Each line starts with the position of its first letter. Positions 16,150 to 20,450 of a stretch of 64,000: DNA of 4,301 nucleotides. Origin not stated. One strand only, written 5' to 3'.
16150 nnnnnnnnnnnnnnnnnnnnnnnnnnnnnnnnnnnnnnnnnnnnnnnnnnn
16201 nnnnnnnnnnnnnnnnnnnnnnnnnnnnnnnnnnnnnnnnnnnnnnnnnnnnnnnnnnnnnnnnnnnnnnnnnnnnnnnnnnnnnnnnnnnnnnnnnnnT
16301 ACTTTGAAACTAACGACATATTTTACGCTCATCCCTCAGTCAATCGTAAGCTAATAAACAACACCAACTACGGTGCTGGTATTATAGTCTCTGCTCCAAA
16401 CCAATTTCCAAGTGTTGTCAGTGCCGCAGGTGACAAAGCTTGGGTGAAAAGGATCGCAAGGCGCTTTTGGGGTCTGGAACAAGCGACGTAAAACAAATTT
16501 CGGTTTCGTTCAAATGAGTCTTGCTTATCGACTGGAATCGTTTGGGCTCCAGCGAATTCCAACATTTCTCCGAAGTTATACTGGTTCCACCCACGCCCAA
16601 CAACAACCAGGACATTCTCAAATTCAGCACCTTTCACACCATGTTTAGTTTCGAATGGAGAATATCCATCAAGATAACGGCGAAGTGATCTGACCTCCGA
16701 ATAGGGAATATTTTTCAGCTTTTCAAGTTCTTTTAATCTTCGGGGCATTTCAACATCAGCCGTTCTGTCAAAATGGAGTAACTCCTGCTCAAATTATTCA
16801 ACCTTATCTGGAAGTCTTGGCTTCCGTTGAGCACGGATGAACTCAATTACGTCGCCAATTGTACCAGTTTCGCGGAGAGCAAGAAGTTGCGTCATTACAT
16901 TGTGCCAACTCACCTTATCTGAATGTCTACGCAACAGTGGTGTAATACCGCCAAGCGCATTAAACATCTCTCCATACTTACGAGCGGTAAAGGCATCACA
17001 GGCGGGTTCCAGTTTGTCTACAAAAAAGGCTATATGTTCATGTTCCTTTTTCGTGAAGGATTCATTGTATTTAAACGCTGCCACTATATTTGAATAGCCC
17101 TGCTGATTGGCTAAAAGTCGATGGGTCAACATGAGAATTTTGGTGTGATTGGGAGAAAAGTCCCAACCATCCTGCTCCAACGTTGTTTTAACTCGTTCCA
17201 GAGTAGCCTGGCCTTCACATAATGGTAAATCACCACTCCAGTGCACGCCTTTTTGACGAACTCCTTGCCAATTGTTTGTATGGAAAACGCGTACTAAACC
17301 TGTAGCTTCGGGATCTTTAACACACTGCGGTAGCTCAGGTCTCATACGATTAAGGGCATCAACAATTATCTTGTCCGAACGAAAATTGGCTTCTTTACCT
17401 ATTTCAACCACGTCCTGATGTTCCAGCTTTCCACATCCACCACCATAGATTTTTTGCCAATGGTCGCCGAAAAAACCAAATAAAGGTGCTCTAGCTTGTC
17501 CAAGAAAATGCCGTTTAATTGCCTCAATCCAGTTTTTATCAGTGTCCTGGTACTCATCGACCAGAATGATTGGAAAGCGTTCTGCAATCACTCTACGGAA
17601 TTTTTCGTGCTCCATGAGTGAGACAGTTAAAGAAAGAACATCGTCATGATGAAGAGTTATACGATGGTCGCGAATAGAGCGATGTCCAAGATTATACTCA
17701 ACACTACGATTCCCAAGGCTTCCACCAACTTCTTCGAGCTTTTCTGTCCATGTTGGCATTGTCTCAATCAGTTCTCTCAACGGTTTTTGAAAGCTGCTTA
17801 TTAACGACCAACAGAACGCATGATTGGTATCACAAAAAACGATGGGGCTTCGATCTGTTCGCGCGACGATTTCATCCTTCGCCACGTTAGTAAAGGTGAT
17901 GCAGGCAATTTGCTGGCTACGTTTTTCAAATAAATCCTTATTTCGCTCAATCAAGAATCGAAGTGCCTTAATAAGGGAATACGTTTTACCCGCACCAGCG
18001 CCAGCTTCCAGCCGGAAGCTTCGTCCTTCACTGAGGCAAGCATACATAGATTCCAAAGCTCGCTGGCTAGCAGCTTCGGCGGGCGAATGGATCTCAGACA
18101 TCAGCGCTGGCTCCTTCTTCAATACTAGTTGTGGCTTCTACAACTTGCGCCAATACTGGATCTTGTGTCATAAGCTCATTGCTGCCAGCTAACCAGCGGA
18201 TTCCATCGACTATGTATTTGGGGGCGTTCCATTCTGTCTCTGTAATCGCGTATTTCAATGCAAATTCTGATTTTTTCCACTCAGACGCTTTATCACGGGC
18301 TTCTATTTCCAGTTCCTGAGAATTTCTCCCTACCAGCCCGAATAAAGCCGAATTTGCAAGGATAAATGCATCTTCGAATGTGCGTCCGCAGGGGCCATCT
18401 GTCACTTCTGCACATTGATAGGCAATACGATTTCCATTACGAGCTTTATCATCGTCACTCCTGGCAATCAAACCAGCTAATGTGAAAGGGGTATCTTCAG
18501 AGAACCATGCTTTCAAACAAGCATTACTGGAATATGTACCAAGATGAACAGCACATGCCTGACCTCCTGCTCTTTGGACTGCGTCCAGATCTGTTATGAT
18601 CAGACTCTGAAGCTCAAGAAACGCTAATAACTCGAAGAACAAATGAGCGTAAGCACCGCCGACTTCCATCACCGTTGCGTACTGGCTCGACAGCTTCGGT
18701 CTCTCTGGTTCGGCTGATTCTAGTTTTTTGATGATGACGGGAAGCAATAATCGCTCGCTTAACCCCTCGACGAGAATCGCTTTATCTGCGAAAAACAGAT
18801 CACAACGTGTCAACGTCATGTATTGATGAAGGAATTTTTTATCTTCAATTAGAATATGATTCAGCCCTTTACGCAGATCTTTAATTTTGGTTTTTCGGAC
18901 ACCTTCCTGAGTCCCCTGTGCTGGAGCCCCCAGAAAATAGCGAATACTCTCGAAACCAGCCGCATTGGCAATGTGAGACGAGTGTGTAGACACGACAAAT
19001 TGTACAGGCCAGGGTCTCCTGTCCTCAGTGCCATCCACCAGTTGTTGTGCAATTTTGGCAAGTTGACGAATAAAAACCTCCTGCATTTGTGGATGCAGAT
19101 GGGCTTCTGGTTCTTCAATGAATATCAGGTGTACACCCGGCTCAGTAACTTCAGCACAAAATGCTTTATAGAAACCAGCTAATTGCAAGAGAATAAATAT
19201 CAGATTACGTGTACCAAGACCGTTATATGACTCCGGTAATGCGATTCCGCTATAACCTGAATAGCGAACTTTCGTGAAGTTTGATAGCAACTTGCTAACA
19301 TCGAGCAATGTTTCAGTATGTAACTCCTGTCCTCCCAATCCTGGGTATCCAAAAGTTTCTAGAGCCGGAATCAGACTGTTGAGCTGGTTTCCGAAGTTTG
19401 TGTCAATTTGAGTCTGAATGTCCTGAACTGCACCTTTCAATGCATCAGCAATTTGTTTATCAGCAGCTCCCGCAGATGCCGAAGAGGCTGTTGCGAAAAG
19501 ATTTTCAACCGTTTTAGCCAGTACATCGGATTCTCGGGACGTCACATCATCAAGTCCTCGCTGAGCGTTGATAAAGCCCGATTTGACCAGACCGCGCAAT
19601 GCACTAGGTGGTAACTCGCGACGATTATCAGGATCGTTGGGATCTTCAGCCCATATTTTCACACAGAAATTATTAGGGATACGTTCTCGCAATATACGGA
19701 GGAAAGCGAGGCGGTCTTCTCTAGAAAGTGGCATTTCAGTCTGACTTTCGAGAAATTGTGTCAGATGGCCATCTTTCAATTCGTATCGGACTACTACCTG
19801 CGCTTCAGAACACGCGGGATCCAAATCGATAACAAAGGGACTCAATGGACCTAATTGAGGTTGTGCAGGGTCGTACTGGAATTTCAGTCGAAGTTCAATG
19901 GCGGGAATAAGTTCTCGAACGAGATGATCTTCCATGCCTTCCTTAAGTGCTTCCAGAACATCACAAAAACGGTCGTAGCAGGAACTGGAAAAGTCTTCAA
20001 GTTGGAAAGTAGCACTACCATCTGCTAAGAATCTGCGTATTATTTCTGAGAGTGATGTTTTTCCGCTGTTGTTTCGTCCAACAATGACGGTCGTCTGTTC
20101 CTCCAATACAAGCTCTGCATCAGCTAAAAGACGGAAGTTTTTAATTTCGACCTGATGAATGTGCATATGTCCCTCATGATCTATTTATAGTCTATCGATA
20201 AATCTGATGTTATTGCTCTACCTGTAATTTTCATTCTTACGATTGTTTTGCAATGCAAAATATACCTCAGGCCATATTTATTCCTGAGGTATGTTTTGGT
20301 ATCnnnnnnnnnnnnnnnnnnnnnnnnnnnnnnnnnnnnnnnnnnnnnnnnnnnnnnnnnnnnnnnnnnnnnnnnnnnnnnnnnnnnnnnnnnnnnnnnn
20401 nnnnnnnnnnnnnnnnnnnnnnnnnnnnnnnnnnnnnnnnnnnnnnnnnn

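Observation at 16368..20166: OLD-family ATPase/TOPRIM nuclease coupled to a UvrD-like helicase (Gabija-like pair)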

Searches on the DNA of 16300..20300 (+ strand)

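Call 8: search_dna_similar(query=window:16300-20300:+, collection=ecoli_genomes, mode=near, max_rows=30)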
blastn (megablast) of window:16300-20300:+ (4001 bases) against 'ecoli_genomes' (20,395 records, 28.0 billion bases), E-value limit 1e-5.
Records with a match: 24; places in all: 24; records where one place covers at least 80% of the query: 19.
Genomes with a match: 24 of 5426; with a place that covers at least 80% of the query: 19. Places per genome that has any: lowest 1, median 1, highest 1. On chromosomes: 24 places; on plasmids: 0.
Best place of each record, by identity: >=99% 24.
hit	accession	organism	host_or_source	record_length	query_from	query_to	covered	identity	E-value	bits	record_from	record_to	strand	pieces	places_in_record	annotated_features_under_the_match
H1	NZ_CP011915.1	Escherichia coli strain PSUO2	Gallus gallus domesticus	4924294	1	4001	100%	99.2%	0e+0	7217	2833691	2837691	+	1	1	ATP-dependent nuclease | UvrD-helicase domain-containing protein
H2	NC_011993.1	Escherichia coli LF82 strain LF82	-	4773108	1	4001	100%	99.2%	0e+0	7217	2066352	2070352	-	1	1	ATP-dependent nuclease | UvrD-helicase domain-containing protein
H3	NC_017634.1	Escherichia coli O83:H1 str. NRG 857C strain NRG 857C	-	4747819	1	4001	100%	99.2%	0e+0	7217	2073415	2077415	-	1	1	ATP-dependent nuclease | UvrD-helicase domain-containing protein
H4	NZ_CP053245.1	Escherichia coli strain SCU-485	Homo sapiens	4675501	1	4001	100%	99.2%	0e+0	7217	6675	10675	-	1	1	ATP-dependent nuclease | UvrD-helicase domain-containing protein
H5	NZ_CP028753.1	Escherichia coli strain A22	possum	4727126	1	4001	100%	99.2%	0e+0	7217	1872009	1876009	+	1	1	ATP-dependent nuclease | UvrD-helicase domain-containing protein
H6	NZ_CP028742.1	Escherichia coli strain A33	Perameles nasuta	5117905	1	4001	100%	99.2%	0e+0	7217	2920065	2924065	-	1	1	ATP-dependent nuclease | UvrD-helicase domain-containing protein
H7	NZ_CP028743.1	Escherichia coli strain A32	Phascolarctos cinereus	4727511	1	4001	100%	99.2%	0e+0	7217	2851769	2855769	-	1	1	ATP-dependent nuclease | UvrD-helicase domain-containing protein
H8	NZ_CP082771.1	Escherichia coli LF82 strain LF82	Homo sapiens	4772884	1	4001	100%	99.2%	0e+0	7217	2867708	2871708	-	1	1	ATP-dependent nuclease | UvrD-helicase domain-containing protein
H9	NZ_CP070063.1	Escherichia coli strain FDAARGOS_1372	Homo sapiens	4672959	1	4001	100%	99.2%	0e+0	7217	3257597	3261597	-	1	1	ATP-dependent nuclease | UvrD-helicase domain-containing protein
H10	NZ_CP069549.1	Escherichia coli strain FDAARGOS_1253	Homo sapiens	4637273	1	4001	100%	99.2%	0e+0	7217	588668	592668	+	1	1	ATP-dependent nuclease | UvrD-helicase domain-containing protein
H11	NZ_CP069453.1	Escherichia coli strain FDAARGOS_1254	Homo sapiens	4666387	1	4001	100%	99.2%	0e+0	7217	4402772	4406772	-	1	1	ATP-dependent nuclease | UvrD-helicase domain-containing protein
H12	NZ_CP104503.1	Escherichia coli strain E1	Poultry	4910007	1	4001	100%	99.2%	0e+0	7217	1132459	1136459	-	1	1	ATP-dependent nuclease | UvrD-helicase domain-containing protein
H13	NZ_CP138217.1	Escherichia coli strain 20Y000092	Homo sapiens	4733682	1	4001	100%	99.2%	0e+0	7217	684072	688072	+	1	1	ATP-dependent endonuclease | UvrD-helicase domain-containing protein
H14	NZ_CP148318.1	Escherichia coli strain Z1323MEC0001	Mammal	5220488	1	4001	100%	99.2%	0e+0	7217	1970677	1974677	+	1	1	ATP-dependent nuclease | UvrD-helicase domain-containing protein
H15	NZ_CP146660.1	Escherichia coli strain MS 57-2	Homo sapiens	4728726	1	4001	100%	99.2%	0e+0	7217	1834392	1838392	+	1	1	ATP-dependent nuclease | UvrD-helicase domain-containing protein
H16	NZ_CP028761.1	Escherichia coli strain A13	Sheep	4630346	1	4001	100%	99.2%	0e+0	7212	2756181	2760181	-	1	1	ATP-dependent nuclease | 3'-5' exonuclease | UvrD-helicase domain-containing protein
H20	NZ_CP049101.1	Escherichia coli strain EC28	Homo sapiens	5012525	2994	4001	25%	99.4%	0e+0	1829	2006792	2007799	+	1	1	AAA family ATPase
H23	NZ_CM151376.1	Escherichia coli strain S87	Macrobrachium rosenbergii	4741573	2994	4001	25%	99.4%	0e+0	1829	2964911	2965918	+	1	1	AAA family ATPase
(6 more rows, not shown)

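Call 10: get_annotated_region(hit=H2, flank=12000)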
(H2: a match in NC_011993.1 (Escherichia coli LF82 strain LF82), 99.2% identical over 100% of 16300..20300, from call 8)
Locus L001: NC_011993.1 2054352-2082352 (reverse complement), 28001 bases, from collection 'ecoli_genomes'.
description: Escherichia coli LF82, complete sequence
organism: Escherichia coli LF82 strain LF82 (NCBI taxid 591946)
replicon: chromosome; assembly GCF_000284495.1
host: -; source: -; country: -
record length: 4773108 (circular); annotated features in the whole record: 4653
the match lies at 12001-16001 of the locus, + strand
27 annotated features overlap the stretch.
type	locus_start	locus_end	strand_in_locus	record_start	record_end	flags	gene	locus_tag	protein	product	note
CDS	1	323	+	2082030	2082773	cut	cobS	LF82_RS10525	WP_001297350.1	adenosylcobinamide-GDP ribazoletransferase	-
CDS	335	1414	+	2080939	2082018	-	cobT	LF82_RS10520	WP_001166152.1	nicotinate-nucleotide--dimethylbenzimidazole phosphoribosyltransferase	-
CDS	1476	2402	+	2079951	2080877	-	ldtA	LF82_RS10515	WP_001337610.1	L,D-transpeptidase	-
CDS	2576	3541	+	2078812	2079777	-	-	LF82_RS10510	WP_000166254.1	sugar-binding transcriptional regulator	-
CDS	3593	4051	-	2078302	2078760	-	-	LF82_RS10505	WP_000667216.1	PTS sugar transporter subunit IIA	-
CDS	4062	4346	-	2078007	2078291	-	-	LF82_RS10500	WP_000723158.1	PTS sugar transporter subunit IIB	-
CDS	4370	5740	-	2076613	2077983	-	-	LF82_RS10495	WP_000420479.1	PTS galactitol transporter subunit IIC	-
CDS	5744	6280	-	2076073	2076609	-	-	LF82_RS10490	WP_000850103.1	RpiB/LacA/LacB family sugar-phosphate isomerase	-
CDS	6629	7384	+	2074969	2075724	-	-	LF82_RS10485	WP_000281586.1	DeoR/GlpR family DNA-binding transcription regulator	-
CDS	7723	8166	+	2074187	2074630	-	-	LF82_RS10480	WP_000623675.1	PTS sugar transporter subunit IIA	-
CDS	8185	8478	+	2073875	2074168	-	-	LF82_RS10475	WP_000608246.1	PTS sugar transporter subunit IIB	-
CDS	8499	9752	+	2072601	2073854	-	-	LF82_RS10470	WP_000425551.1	PTS transporter subunit IIC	-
CDS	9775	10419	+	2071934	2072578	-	rpe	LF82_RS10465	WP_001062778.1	ribulose-phosphate 3-epimerase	-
CDS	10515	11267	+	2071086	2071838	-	-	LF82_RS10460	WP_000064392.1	SDR family NAD(P)-dependent oxidoreductase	-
CDS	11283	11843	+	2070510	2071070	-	hxlB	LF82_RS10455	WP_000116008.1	6-phospho-3-hexuloisomerase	-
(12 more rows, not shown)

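Call 11: get_annotated_region(hit=H16, flank=3000)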
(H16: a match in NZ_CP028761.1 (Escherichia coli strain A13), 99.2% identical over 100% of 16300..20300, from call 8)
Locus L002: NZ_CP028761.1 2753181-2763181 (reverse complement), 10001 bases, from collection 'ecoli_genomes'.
description: Escherichia coli strain A13 chromosome, complete genome
organism: Escherichia coli strain A13 (NCBI taxid 562)
replicon: chromosome; assembly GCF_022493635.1
host: Sheep; source: feces; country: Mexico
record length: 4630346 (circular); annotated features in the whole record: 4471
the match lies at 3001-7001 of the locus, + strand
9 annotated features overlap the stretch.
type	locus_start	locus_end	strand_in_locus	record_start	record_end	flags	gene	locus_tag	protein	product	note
CDS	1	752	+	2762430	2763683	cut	-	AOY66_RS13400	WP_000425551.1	PTS transporter subunit IIC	-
CDS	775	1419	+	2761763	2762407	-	rpe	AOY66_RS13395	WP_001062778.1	ribulose-phosphate 3-epimerase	-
CDS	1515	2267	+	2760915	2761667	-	-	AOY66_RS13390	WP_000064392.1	SDR family NAD(P)-dependent oxidoreductase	-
CDS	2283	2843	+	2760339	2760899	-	hxlB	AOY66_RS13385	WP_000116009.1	6-phospho-3-hexuloisomerase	-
CDS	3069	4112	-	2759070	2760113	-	-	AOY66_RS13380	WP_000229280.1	3'-5' exonuclease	-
CDS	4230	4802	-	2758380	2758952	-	-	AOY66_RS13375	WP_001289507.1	UvrD-helicase domain-containing protein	-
CDS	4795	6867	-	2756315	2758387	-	-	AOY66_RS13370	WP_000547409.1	ATP-dependent nuclease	-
CDS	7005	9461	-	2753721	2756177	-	-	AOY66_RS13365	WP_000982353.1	hypothetical protein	-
CDS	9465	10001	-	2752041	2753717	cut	-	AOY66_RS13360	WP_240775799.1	hypothetical protein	-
